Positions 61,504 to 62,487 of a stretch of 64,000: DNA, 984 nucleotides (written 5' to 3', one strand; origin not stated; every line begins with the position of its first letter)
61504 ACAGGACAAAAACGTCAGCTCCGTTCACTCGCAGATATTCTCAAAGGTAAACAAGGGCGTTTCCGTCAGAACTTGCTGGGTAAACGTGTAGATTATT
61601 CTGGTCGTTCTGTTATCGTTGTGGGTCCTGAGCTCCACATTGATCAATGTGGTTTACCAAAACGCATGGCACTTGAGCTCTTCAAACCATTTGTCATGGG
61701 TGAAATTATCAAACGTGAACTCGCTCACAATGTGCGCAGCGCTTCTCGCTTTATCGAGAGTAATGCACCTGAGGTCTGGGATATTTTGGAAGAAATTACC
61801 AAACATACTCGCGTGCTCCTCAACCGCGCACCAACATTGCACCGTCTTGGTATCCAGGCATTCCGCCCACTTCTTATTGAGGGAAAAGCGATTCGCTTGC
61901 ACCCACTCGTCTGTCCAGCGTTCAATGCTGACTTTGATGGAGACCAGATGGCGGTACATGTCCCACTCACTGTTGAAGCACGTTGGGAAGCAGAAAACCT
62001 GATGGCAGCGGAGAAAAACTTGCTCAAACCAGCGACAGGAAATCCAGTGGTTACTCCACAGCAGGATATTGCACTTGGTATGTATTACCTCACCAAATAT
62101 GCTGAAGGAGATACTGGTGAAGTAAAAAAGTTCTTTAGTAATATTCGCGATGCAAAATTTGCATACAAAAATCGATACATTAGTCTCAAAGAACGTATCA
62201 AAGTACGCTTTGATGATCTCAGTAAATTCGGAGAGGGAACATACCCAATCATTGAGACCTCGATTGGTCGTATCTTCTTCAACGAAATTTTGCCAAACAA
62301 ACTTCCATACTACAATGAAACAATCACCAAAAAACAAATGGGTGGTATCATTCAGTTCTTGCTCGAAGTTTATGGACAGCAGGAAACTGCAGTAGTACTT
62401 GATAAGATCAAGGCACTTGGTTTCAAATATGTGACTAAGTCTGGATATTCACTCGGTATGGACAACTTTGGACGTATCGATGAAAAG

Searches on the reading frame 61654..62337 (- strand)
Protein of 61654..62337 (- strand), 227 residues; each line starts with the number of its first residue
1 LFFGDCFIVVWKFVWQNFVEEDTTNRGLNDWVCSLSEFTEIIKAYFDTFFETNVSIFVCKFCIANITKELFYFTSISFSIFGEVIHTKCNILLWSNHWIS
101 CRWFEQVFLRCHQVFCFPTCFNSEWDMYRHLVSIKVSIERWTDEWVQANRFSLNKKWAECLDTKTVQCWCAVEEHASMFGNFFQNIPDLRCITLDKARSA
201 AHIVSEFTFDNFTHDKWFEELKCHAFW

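Call 26: search_protein_families(library=pfam, proteins=[window:61654-62337:-], max_evalue=0.001)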
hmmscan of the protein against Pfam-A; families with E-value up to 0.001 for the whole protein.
window:61654-62337:- (227 aa): 0 families

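Call 35: find_encoding_contigs(protein=window:61654-62337:-, flank=10000, max_places=2)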
Protein window:61654-62337:- (227 aa): no gene with exactly this product is on record in the collection.

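Call 47: search_protein_families(library=ncbifam, proteins=[window:61654-62337:-], max_evalue=0.001)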
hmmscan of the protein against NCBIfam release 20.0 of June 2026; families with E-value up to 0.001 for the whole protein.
window:61654-62337:- (227 aa): 0 families
